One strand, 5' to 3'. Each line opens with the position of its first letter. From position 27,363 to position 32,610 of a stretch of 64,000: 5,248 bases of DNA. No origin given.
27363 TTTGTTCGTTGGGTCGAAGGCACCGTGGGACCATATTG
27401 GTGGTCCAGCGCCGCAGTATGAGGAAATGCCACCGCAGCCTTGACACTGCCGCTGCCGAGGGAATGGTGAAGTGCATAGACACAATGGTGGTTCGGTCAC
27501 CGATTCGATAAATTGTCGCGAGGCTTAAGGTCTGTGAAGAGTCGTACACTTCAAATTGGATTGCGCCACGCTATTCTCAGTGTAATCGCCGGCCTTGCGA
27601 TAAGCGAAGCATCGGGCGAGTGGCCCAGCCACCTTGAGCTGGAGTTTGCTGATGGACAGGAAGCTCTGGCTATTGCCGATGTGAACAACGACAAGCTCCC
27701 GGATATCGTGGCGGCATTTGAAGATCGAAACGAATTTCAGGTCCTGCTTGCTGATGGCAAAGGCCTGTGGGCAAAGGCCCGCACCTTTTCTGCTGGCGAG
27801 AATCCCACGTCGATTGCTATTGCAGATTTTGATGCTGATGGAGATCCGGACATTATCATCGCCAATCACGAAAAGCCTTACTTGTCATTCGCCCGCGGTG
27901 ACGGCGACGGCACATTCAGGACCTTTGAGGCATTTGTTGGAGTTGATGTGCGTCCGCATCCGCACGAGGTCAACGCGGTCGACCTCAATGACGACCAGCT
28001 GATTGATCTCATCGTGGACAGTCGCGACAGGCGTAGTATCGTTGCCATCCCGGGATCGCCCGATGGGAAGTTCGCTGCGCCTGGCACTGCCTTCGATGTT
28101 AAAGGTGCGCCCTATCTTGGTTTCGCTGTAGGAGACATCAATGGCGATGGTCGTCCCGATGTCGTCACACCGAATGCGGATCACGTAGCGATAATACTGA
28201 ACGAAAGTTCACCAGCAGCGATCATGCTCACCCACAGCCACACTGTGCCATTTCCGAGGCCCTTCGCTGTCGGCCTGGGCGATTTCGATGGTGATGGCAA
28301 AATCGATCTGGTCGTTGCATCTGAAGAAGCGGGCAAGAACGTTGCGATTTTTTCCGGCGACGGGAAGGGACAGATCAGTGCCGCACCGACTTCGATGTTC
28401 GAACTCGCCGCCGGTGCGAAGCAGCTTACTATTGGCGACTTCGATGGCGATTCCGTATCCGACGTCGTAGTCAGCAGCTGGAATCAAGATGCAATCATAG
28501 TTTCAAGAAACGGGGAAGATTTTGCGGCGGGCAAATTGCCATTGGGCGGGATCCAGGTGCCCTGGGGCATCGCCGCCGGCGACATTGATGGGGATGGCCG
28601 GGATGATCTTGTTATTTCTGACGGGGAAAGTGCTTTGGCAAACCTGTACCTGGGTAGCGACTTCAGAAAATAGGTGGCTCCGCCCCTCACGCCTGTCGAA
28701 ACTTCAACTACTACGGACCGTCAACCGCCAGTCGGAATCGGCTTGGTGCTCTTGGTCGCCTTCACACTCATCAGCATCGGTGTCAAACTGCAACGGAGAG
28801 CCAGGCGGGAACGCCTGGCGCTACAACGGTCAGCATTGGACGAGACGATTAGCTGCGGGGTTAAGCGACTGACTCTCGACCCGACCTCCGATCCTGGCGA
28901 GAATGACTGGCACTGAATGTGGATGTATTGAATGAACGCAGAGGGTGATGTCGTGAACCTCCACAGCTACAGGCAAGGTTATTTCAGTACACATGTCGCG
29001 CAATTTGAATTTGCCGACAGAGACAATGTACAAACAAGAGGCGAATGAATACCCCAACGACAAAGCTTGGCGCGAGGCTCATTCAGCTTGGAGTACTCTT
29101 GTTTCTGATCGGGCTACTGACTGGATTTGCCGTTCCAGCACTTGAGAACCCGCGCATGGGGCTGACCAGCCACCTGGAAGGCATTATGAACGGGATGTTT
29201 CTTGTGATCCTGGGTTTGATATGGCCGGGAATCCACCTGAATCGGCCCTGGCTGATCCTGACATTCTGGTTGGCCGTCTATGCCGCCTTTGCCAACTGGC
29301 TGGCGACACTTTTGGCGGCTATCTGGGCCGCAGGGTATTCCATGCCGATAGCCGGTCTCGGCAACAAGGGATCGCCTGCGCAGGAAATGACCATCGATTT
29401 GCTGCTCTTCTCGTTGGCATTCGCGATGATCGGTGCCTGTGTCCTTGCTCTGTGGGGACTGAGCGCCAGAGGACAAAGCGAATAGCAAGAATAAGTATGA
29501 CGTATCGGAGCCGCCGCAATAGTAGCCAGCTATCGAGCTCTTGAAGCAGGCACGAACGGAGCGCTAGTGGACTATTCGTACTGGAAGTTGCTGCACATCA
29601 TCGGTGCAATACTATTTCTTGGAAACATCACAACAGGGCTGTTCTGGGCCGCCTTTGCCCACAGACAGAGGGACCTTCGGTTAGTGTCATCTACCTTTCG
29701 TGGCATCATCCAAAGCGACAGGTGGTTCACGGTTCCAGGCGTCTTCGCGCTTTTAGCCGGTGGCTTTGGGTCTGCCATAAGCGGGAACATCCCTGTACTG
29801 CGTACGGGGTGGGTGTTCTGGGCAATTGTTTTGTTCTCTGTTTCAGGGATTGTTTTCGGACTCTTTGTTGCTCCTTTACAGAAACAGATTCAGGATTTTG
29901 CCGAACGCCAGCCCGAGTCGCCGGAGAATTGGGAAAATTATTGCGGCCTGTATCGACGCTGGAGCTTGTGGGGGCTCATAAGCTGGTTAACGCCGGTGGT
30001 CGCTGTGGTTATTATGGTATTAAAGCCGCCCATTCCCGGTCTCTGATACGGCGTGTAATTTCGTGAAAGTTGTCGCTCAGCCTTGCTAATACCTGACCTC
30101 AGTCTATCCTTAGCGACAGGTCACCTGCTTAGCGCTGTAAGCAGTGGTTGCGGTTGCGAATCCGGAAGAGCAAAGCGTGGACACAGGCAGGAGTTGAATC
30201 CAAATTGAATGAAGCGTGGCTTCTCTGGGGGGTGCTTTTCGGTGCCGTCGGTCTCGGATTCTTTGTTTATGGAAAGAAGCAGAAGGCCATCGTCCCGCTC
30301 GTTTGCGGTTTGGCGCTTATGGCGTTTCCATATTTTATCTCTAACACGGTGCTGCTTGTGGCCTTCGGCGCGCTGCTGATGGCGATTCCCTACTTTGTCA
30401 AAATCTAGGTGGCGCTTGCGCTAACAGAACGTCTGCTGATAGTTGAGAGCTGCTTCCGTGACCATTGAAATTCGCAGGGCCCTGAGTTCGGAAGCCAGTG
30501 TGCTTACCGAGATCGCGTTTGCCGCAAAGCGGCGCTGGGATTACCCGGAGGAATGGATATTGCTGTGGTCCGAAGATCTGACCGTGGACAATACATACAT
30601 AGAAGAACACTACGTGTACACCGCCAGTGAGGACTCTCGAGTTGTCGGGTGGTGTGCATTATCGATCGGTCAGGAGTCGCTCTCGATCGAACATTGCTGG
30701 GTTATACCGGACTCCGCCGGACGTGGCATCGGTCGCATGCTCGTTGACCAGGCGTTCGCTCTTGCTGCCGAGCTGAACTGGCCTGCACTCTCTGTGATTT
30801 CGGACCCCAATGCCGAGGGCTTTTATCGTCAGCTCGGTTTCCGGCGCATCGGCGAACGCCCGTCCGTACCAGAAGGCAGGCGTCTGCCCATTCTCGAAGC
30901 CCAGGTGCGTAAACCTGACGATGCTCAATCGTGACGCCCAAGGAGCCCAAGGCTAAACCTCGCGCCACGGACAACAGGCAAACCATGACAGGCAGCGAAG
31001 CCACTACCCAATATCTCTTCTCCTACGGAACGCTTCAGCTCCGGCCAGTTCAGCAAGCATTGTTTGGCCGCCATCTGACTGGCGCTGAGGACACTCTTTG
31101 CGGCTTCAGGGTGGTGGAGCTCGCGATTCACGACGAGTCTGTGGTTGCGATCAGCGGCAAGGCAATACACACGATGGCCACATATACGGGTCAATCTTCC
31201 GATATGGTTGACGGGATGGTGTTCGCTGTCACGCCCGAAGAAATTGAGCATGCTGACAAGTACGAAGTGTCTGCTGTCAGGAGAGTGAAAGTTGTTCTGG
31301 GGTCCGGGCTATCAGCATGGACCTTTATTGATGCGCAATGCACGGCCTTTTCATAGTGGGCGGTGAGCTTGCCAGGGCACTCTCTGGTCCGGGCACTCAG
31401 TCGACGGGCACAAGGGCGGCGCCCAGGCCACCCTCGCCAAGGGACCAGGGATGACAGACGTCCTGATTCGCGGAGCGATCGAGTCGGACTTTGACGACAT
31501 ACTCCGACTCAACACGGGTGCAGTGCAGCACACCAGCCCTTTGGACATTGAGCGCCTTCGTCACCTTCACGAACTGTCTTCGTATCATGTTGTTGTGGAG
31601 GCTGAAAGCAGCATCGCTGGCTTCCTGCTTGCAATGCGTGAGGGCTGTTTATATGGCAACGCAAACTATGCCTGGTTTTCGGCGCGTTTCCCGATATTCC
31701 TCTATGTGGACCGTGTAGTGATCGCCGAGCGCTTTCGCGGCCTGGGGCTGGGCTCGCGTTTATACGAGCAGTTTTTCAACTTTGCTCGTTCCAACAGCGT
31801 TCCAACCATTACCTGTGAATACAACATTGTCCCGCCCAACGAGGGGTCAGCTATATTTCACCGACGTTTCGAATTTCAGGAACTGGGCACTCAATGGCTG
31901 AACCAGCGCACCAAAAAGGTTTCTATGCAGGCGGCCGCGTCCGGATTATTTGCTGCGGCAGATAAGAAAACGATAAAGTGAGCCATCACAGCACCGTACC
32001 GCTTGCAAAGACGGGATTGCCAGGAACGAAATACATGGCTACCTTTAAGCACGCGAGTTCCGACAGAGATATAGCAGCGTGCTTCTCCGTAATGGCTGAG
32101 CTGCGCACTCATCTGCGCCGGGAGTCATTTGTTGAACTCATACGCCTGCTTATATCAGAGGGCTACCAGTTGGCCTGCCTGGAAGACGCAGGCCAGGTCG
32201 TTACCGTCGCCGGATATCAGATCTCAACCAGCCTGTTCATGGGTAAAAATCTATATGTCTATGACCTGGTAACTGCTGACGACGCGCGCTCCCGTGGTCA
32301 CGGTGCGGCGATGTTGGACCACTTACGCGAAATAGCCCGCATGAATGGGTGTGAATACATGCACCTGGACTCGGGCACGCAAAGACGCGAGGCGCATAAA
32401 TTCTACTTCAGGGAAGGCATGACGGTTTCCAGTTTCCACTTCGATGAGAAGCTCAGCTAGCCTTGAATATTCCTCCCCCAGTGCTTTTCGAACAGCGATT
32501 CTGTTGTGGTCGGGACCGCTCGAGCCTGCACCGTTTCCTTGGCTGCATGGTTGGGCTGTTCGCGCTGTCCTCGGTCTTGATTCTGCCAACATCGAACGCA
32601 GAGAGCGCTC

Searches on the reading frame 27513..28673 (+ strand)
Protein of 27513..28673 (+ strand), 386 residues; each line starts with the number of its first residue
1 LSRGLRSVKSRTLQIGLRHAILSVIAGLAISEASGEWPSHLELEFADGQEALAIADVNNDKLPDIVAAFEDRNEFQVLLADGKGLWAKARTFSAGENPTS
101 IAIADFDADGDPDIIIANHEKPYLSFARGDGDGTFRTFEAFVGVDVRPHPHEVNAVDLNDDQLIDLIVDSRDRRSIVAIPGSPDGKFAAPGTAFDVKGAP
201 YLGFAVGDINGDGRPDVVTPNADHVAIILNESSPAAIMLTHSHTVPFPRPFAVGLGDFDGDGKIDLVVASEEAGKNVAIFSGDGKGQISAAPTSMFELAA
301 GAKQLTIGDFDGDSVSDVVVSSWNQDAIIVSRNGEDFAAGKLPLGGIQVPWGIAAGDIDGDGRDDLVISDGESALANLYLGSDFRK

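Call 66: search_protein_families(library=pfam, proteins=[window:27513-28673:+], max_evalue=0.001)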
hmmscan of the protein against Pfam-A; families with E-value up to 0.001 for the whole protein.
window:27513-28673:+ (386 aa): 3 families
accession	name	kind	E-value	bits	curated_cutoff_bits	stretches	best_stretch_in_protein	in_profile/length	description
PF13517.12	FG-GAP_3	-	5.7e-42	142.6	26.9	5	56-116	1-61/61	FG-GAP-like repeat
PF01839.29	FG-GAP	-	6.1e-24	83.9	22.1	4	350-368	2-20/37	FG-GAP repeat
PF16743.10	PliI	-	0.00016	21.8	27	0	252-275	61-84/123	Periplasmic lysozyme inhibitor of I-type lysozyme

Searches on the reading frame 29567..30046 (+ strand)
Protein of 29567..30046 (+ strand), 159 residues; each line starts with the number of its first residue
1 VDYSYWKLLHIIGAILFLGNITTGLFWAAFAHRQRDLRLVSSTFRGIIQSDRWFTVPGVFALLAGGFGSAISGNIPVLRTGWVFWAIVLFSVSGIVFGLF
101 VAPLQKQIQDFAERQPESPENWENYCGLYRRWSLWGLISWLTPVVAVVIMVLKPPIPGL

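Call 66: search_protein_families(library=pfam, proteins=[window:29567-30046:+], max_evalue=0.001)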
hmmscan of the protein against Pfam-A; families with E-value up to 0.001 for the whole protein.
window:29567-30046:+ (159 aa): 1 family
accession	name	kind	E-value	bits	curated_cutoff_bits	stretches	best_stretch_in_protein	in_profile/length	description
PF10027.14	DUF2269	-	3.4e-22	79.6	28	1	6-154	3-150/150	Predicted integral membrane protein (DUF2269)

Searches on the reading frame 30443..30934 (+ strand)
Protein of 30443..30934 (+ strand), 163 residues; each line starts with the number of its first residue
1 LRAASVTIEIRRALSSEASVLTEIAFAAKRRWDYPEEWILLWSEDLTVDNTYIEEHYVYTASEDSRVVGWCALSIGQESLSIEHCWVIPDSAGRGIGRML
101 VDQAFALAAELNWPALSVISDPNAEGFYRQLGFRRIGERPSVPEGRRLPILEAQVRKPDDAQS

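Call 66: search_protein_families(library=pfam, proteins=[window:30443-30934:+], max_evalue=0.001)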
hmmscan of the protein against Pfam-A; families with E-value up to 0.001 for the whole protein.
window:30443-30934:+ (163 aa): 4 families
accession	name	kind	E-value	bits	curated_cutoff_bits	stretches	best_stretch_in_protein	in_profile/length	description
PF00583.31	Acetyltransf_1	-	7.7e-13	49.2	20.7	1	33-133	11-116/116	Acetyltransferase (GNAT) family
PF13673.13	Acetyltransf_10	-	1.5e-12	48.1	23.6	1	54-139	29-113/128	Acetyltransferase (GNAT) domain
PF13508.13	Acetyltransf_7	-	8e-12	45.8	27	1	55-134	2-83/84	Acetyltransferase (GNAT) domain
PF14542.12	Acetyltransf_CG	-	7.7e-05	23.2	30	1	60-113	3-58/80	GCN5-related N-acetyl-transferase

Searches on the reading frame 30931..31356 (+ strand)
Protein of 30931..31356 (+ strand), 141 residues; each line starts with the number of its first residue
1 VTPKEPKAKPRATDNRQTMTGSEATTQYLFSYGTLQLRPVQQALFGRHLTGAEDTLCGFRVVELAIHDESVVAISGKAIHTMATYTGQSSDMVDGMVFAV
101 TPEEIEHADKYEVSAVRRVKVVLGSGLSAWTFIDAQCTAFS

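Call 66: search_protein_families(library=pfam, proteins=[window:30931-31356:+], max_evalue=0.001)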
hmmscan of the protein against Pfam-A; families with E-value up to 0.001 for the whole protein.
window:30931-31356:+ (141 aa): 1 family
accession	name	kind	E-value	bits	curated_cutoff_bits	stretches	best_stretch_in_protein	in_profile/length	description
PF06094.17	GGACT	-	2.2e-06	28.7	22.8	1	29-133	1-101/120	Gamma-glutamyl cyclotransferase, AIG2-like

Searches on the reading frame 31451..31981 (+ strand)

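Call 67: search_protein_families(library=pfam, proteins=[window:31451-31981:+], max_evalue=0.001)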
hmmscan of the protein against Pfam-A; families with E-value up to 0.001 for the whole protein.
window:31451-31981:+ (176 aa): 2 families
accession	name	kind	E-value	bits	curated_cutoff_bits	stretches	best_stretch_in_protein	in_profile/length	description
PF00583.31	Acetyltransf_1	-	2.5e-08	34.7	20.7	1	30-142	20-116/116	Acetyltransferase (GNAT) family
PF13508.13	Acetyltransf_7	-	1.1e-05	26.1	27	1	45-144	4-84/84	Acetyltransferase (GNAT) domain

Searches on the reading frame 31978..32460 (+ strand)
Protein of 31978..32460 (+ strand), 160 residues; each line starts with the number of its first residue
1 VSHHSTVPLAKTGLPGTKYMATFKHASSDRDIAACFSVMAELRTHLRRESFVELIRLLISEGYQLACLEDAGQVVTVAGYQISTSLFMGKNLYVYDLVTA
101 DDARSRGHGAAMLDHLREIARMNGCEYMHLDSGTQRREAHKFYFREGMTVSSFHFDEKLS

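Call 67: search_protein_families(library=pfam, proteins=[window:31978-32460:+], max_evalue=0.001)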
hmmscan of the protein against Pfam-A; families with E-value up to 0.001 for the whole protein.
window:31978-32460:+ (160 aa): 2 families
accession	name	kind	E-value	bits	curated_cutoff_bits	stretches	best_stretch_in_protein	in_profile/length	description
PF00583.31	Acetyltransf_1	-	3.5e-09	37.4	20.7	1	60-143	31-111/116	Acetyltransferase (GNAT) family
PF13508.13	Acetyltransf_7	-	6.4e-07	30.1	27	1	65-147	5-81/84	Acetyltransferase (GNAT) domain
